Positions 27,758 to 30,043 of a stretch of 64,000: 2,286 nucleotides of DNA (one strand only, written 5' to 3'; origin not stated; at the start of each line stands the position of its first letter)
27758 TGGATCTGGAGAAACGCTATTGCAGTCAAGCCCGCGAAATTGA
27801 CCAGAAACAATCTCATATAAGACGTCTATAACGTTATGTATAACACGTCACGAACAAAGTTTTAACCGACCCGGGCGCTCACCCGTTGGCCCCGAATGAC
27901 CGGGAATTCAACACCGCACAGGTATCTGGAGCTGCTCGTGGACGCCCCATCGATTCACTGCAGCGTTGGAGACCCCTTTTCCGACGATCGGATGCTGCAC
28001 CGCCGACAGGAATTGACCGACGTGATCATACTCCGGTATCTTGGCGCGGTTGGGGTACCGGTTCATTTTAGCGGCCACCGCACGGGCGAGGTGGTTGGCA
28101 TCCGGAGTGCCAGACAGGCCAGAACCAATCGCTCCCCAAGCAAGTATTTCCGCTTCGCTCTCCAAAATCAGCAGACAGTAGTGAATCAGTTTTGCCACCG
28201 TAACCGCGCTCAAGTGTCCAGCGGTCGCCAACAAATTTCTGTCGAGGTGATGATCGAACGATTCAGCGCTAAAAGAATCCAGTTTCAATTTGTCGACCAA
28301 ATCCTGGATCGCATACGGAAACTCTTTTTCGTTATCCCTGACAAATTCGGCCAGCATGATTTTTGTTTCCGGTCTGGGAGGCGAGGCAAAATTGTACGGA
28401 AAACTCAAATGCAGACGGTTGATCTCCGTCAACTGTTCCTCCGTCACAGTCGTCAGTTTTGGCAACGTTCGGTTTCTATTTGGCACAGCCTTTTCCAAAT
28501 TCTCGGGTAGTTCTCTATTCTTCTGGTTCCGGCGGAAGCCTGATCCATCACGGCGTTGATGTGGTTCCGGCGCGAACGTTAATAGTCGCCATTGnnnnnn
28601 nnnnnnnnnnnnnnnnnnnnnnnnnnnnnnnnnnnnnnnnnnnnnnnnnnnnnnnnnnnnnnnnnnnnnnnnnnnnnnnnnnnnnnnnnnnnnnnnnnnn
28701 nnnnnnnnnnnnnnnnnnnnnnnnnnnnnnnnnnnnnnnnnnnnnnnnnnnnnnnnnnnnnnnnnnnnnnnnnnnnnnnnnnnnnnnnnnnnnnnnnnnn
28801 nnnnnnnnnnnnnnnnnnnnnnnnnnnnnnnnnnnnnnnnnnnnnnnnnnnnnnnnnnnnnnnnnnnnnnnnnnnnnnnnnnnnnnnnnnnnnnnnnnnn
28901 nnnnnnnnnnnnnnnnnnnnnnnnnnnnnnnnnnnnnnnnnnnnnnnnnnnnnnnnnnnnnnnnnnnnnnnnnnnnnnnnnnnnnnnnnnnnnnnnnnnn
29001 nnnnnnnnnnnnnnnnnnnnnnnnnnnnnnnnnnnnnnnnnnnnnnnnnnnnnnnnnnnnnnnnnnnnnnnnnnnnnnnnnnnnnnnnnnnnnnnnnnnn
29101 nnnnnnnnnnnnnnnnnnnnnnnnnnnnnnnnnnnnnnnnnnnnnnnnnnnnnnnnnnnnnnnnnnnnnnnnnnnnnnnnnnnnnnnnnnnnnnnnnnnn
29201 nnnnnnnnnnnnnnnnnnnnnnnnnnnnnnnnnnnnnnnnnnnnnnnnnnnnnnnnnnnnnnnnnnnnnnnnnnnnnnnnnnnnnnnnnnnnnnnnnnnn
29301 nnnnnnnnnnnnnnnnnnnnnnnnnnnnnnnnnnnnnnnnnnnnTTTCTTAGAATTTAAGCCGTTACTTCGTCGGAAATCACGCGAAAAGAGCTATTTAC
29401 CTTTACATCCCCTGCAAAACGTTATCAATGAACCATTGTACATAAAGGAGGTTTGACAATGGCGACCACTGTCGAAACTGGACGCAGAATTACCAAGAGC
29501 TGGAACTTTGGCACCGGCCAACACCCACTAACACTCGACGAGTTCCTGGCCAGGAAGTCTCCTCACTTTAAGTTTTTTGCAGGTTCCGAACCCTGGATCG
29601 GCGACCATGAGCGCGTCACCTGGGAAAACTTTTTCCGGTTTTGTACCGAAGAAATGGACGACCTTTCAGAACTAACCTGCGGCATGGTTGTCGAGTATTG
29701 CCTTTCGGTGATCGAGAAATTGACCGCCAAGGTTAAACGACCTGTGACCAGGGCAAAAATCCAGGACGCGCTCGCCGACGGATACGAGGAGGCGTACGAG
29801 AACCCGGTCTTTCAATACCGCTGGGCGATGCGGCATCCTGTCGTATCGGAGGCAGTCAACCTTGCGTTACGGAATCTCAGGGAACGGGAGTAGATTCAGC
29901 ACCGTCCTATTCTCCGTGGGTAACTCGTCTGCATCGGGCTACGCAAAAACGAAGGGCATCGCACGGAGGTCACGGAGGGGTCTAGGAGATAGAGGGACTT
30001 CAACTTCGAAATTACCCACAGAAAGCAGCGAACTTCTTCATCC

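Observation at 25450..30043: Plasmid-like accessory island between leuA and the gltA-suc cluster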

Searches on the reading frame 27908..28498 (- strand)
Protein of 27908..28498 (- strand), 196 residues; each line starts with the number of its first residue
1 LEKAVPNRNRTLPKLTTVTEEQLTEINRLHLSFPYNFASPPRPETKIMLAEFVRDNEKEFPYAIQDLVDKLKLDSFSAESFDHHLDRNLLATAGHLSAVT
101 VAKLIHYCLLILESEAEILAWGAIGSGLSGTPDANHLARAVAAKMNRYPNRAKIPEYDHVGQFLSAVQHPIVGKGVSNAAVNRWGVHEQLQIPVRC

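Call 3: search_protein_families(library=pfam, proteins=[window:27908-28498:-], max_evalue=1)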
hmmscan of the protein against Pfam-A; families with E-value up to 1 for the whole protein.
window:27908-28498:- (196 aa): 0 families

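Call 4: search_protein_families(library=ncbifam, proteins=[window:27908-28498:-], max_evalue=1)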
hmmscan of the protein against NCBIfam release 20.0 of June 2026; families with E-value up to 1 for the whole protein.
window:27908-28498:- (196 aa): 0 families

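Call 24: search_protein_families(library=phrogs, proteins=[window:27908-28498:-], max_evalue=0.01)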
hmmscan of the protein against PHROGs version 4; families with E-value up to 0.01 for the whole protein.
window:27908-28498:- (196 aa): 0 families

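Call 25: search_protein_families(library=padloc, proteins=[window:27908-28498:-], max_evalue=0.01)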
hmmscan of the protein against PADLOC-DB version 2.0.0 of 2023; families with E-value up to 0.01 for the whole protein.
window:27908-28498:- (196 aa): 0 families

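Call 42: search_solved_structures(query=A5, max_evalue=5)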
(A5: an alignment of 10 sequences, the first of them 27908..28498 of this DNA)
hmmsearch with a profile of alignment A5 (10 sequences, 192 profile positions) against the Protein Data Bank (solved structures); distinct sequences matched with E-value up to 5: 0.

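Call 51: search_protein_representatives(protein=window:27908-28498:-)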
Query: 196 residues. Proteins with E-value up to 0.001 (for the whole library): 20; up to 1e-10: 15; up to 1e-30: 2. The best 20 are listed.
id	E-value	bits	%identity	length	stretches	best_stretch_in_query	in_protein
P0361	2.4e-76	272.5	64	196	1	2-189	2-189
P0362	1.4e-57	211.2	93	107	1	90-196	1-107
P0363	2.2e-26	109.5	78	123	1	23-89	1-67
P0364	1.3e-25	107.0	62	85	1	112-196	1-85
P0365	9.4e-23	97.7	35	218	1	12-187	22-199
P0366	1.6e-22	96.9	40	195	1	18-186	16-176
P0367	2.4e-20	89.8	47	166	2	29-121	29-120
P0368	2.9e-20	89.5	59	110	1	2-77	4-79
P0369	5.1e-19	85.5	37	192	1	18-187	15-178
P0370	5.9e-15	72.2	44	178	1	48-148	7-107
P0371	1.8e-14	70.7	31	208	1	18-188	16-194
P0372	5.5e-13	65.8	39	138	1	18-130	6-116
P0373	3.5e-12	63.2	58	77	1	132-186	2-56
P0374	5.8e-12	62.5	47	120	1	57-135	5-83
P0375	1.5e-11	61.2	42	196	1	66-189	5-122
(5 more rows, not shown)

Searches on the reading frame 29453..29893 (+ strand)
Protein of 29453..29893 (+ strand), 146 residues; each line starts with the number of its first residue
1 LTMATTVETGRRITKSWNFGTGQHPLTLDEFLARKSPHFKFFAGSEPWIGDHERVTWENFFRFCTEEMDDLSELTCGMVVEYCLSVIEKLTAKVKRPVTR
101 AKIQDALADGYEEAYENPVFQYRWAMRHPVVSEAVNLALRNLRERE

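Call 3: search_protein_families(library=pfam, proteins=[window:29453-29893:+], max_evalue=1)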
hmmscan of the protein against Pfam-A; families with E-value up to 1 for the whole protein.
window:29453-29893:+ (146 aa): 0 families

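Call 4: search_protein_families(library=ncbifam, proteins=[window:29453-29893:+], max_evalue=1)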
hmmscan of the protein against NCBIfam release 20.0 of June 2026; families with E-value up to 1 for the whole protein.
window:29453-29893:+ (146 aa): 0 families

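Call 24: search_protein_families(library=phrogs, proteins=[window:29453-29893:+], max_evalue=0.01)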
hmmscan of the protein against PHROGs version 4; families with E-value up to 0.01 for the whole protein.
window:29453-29893:+ (146 aa): 0 families

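Call 25: search_protein_families(library=padloc, proteins=[window:29453-29893:+], max_evalue=0.01)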
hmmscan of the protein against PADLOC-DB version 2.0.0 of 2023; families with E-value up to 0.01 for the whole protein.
window:29453-29893:+ (146 aa): 0 families

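Call 41: search_solved_structures(query=A4, max_evalue=5)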
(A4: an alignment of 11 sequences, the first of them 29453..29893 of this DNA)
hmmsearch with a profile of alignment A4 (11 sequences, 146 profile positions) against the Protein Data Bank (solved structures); distinct sequences matched with E-value up to 5: 3.
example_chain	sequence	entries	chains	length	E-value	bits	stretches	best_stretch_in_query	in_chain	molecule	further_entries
4yrd_A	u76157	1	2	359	0.41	13.6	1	95-124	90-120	Capsular polysaccharide synthesis enzyme Cap5F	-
2zkl_A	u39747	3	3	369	0.44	13.5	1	95-124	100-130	Capsular polysaccharide synthesis enzyme Cap5F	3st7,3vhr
6d6k_A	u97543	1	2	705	1.8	11.5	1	100-138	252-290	Polyribonucleotide nucleotidyltransferase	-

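Call 44: find_homologous_proteins(query=A4, max_evalue=0.001)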
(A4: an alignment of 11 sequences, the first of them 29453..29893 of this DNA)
Query A4 (11 sequences) (146 aa, profile of the alignment): 545 proteins with E <= 0.001 among 2694 candidates; the best 120 are listed.
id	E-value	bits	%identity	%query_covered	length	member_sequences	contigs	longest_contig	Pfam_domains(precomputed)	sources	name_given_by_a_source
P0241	1.8e-78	279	82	99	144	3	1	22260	-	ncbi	-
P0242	3.2e-78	278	83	99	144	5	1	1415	-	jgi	jgi:hypothetical protein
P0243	1.4e-77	276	94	99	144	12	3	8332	-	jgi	jgi:hypothetical protein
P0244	3.3e-77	275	87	99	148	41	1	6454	-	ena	-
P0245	4.1e-77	275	85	99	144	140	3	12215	-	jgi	jgi:hypothetical protein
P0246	5.8e-77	274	78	96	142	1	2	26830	-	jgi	-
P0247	8.9e-77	274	79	99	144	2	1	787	-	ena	-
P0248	1.8e-76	273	82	99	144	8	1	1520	-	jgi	jgi:hypothetical protein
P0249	2.5e-76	272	76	99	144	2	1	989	-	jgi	jgi:hypothetical protein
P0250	2.5e-76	272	82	99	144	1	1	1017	-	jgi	jgi:hypothetical protein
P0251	2.8e-76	272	79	99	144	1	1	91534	-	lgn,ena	-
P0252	2.9e-76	272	84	99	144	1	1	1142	-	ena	-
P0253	3.3e-76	272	79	99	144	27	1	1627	-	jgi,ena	jgi:hypothetical protein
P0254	3.8e-76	272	81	99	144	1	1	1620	-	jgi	jgi:hypothetical protein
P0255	4.4e-76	271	80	98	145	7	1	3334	-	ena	-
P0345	1.2e-57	212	47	95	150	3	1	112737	-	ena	-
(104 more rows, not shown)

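Call 45: find_encoding_contigs(protein=P0345, flank=10000, max_places=2)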
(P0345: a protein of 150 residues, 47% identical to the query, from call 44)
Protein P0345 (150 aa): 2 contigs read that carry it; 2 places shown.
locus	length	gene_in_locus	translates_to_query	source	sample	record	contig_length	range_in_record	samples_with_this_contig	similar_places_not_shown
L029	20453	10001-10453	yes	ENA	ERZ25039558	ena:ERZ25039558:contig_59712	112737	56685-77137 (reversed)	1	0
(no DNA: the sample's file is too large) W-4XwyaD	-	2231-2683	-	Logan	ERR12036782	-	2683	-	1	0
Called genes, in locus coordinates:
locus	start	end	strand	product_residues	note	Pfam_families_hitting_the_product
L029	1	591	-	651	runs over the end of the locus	PF07167:PhaC_N, PF00561:Abhydrolase_1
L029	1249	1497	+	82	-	-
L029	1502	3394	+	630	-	PF13191:AAA_16 (weak), PF23569:NBD_SMAX1, PF00004:AAA, PF17871:AAA_lid_9, PF07724:AAA_2, PF00004:AAA, PF07728:AAA_5, PF10431:ClpB_D2-small, +10 more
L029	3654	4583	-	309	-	PF00126:HTH_1, PF03466:LysR_substrate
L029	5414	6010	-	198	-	-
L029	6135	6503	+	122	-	-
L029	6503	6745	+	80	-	PF13561:adh_short_C2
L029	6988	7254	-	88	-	-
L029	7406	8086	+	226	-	-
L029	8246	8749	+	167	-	-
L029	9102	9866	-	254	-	PF21205:Rep3_C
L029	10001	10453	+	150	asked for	-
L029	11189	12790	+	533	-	-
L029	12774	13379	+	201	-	PF00293:NUDIX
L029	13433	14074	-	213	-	PF00004:AAA (weak), PF13671:AAA_33, PF07282:Cas12f1-like_TNB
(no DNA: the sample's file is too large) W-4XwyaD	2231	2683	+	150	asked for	?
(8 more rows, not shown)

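Call 50: predict_structure(alignment_id=A6)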
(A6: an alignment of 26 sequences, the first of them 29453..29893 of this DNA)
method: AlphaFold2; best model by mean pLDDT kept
length: 146 residues; sequences in the alignment: 26
mean_pLDDT: 81.3   pTM: 0.78
mean pLDDT of the five models: 81.3, 81.2, 81.1, 77.7, 76.6
residues with pLDDT >= 90: 55; 70-90: 72; 50-70: 4; < 50: 15
segments of 3 or more residues with pLDDT < 50: 1-14
pLDDT, mean of each block of 10 residues (from residue 1): 32 65 90 91 79 83 78 91 91 84 90 90 93 93 65
secondary structure, 60 per line:
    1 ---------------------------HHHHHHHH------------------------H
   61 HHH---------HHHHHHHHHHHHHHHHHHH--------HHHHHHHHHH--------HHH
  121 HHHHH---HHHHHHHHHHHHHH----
elements in order: H28-35 H60-63 H73-91 H100-109 H118-125 H129-142

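Call 57: find_related_loci(query=A6, collection=metagenome_contigs, flank=10000)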
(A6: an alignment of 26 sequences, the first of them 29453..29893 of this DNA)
Query A6 (146 aa) in metagenome_contigs; peptide patterns used: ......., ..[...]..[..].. (x = any residue, [..] = any of these).
230 stretches matched a pattern; 133 encode a relative of the query (tblastn E <= 1e-3); the best 80 are kept; 80 distinct loci.
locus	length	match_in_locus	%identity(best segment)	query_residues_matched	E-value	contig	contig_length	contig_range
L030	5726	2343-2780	96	1-146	6e-96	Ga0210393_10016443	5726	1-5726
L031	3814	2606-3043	96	1-146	2e-96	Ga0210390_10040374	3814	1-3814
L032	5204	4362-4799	92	1-146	5e-94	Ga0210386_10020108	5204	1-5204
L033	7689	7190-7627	84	1-146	6e-85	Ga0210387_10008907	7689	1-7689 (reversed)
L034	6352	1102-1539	84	1-146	4e-84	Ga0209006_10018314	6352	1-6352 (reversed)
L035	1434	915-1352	82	1-146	3e-89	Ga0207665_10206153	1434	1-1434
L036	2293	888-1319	83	3-146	2e-85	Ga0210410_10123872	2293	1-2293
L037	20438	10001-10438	81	1-146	1e-81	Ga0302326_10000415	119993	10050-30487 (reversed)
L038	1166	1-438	78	1-146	2e-86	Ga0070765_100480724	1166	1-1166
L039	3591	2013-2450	79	1-146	4e-80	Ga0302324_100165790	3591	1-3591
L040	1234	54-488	79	1-145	7e-85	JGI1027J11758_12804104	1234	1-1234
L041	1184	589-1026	77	1-146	1e-84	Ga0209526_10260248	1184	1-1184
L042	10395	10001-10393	87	3-133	6e-79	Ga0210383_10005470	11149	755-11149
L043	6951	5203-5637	76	2-146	5e-78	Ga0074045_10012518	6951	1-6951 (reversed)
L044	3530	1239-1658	79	3-142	6e-78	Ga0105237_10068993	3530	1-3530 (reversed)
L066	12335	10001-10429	45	3-141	3e-40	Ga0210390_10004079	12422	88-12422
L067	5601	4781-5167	50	15-141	3e-40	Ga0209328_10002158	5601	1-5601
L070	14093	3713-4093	47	17-141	6e-40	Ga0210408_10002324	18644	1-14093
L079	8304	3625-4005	50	17-141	8e-39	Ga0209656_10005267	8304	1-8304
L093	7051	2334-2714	48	17-141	5e-38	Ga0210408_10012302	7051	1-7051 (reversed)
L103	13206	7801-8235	43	2-140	3e-36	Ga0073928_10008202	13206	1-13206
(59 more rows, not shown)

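Call 62: search_protein_families(library=pfam, proteins=[L066:56-1504:-, L066:1632-2687:-, L066:2940-3818:-, L066:4259-4840:+, L066:10796-12088:-, L070:4444-5682:+, L070:6076-6831:+, L070:7505-8740:+, L070:8745-9734:+, L070:11513-13294:+], max_evalue=0.001)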
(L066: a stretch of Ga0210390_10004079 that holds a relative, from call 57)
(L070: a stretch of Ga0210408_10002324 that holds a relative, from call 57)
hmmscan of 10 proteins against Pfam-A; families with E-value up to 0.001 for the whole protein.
L066:56-1504:- (482 aa): 3 families
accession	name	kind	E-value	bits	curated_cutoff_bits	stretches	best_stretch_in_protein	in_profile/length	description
PF13520.12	AA_permease_2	-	1.6e-60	205.7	27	1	29-453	1-412/427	Amino acid permease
PF00324.27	AA_permease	-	1e-37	130.4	24.6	1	33-452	1-422/470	Amino acid permease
PF13906.12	AA_permease_C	-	1e-10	42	27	1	427-477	1-51/51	C-terminus of AA_permease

L066:1632-2687:- (351 aa): 4 families
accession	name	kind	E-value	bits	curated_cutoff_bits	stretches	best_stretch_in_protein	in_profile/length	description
PF03364.25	Polyketide_cyc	-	2.8e-16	60.4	23.4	1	55-163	1-112/126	Polyketide cyclase / dehydrase and lipid transport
PF11154.13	DUF2934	-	4.3e-09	36.3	22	1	309-342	2-35/37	Protein of unknown function (DUF2934)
PF10604.15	Polyketide_cyc2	-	1e-07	32.8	27.4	1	46-157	1-117/142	Polyketide cyclase / dehydrase and lipid transport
PF08327.17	AHSA1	-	0.0002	22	22.1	1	56-174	1-119/125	Activator of Hsp90 ATPase homolog 1-like protein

L066:2940-3818:- (292 aa): 1 family
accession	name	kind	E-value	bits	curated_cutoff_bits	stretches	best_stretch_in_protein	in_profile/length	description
PF00248.27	Aldo_ket_red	-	5.8e-71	239.4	24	1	27-290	1-289/291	Aldo/keto reductase family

L066:4259-4840:+ (193 aa): 1 family
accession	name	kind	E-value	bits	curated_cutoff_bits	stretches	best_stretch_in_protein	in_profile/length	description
PF00903.31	Glyoxalase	-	7.3e-12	46.2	20.6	1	7-122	2-121/121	Glyoxalase/Bleomycin resistance protein/Dioxygenase superfamily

L066:10796-12088:- (430 aa): 1 family
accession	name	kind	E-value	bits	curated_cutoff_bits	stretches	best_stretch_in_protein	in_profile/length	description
PF04305.20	DUF455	-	8.9e-14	52.1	34.3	1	237-404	56-223/247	Protein of unknown function (DUF455)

L070:4444-5682:+ (412 aa): 0 families

L070:6076-6831:+ (251 aa): 0 families

L070:7505-8740:+ (411 aa): 1 family
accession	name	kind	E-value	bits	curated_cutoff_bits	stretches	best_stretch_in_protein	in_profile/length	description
PF00482.28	T2SSF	-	2.3e-29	102.4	25.2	2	104-192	28-117/125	Type II secretion system (T2SS), protein F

L070:8745-9734:+ (329 aa): 0 families

L070:11513-13294:+ (593 aa): 2 families
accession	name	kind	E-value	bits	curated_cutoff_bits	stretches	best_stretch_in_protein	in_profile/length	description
PF00263.26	Secretin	-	5.1e-32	111.2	27.5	1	365-532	1-169/169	Bacterial type II and III secretion system protein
PF03958.22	Secretin_N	-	1.4e-05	25.7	28.2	1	160-292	1-69/69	Bacterial type II/III secretion system short domain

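Call 80: search_protein_families(library=pfam, proteins=[L067:3500-4591:+, L067:160-3357:+, L079:1176-1832:-, L079:1917-2585:-, L079:227-1066:+, L093:497-1387:+, L093:3384-4607:-, L093:4604-5860:-, L103:8573-9043:+, L103:3592-4320:-], max_evalue=0.001)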
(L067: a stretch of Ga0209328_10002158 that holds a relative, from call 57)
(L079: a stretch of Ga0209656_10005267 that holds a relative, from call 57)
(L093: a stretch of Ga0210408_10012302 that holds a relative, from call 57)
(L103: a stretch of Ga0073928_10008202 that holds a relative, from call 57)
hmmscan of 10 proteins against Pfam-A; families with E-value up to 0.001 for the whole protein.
L067:3500-4591:+ (363 aa): 2 families
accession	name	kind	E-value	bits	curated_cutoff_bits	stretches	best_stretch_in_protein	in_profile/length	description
PF18818.7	MPTase-PolyVal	-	5.1e-46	156.3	27.5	1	152-277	1-125/126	Zincin-like metallopeptidase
PF08401.16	ArdcN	-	9.2e-30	103.8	22.6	1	7-125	4-118/123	N-terminal domain of anti-restriction factor ArdC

L067:160-3357:+ (1065 aa): 4 families
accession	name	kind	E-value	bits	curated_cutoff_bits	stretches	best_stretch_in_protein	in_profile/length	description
PF18974.5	DUF5710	-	3.6e-16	59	26.5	1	228-271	1-44/44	Domain of unknown function (DUF5710)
PF18821.6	LPD7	-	1.2e-09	38.4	27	1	693-782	5-91/92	Large polyvalent protein-associated domain 7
PF13362.12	Toprim_3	-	0.00011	23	27.2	1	476-585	2-89/95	Toprim domain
PF06414.18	Zeta_toxin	-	0.0002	21.3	22.3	0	40-127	98-187/199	Zeta toxin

L079:1176-1832:- (218 aa): 1 family
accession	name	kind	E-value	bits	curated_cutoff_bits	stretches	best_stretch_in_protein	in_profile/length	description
PF04002.20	RadC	-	6.3e-37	126.6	22.1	1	104-217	6-121/121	RadC-like JAB domain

L079:1917-2585:- (222 aa): 0 families

L079:227-1066:+ (279 aa): 4 families
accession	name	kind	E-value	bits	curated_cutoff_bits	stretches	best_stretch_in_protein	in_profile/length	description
PF04471.18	Mrr_cat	-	3.4e-28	98.5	21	1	136-250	2-113/115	Restriction endonuclease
PF14338.12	Mrr_N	-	3.9e-18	65.8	29.5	1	6-90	1-85/87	Mrr N-terminal domain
PF22722.2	NA-iREase1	-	3.2e-10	40.4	27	1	143-250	1-106/106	NACHT-associated inactive Restriction Endonuclease 1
PF10356.15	RRG7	-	0.00028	20.8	22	0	184-209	85-110/185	Required for respiratory growth protein 7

L093:497-1387:+ (296 aa): 0 families

L093:3384-4607:- (407 aa): 1 family
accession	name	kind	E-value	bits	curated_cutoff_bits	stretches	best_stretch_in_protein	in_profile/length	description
PF01420.25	Methylase_S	-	8.3e-09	36.3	22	1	34-173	17-166/168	Type I restriction modification DNA specificity domain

L093:4604-5860:- (418 aa): 3 families
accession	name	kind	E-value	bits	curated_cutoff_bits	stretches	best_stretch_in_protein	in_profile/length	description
PF02384.22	N6_Mtase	-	1.8e-71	241.4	20.4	1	59-369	4-300/311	N-6 DNA Methylase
PF01170.24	UPF0020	-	6.5e-08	32.9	22.3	1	92-257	19-180/197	RMKL-like, methyltransferase domain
PF07669.17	Eco57I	-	2.2e-06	28.3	25.3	1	183-272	70-165/171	Eco57I restriction-modification methylase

L103:8573-9043:+ (156 aa): 0 families

L103:3592-4320:- (242 aa): 0 families

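Call 86: find_related_loci(query=A6, collection=viral_contigs, flank=10000)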
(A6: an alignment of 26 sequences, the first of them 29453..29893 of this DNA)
Query A6 (146 aa) in viral_contigs; peptide patterns used: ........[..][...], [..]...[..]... (x = any residue, [..] = any of these).
7 stretches matched a pattern, but none encodes a relative of the query by tblastn (E <= 1e-3).
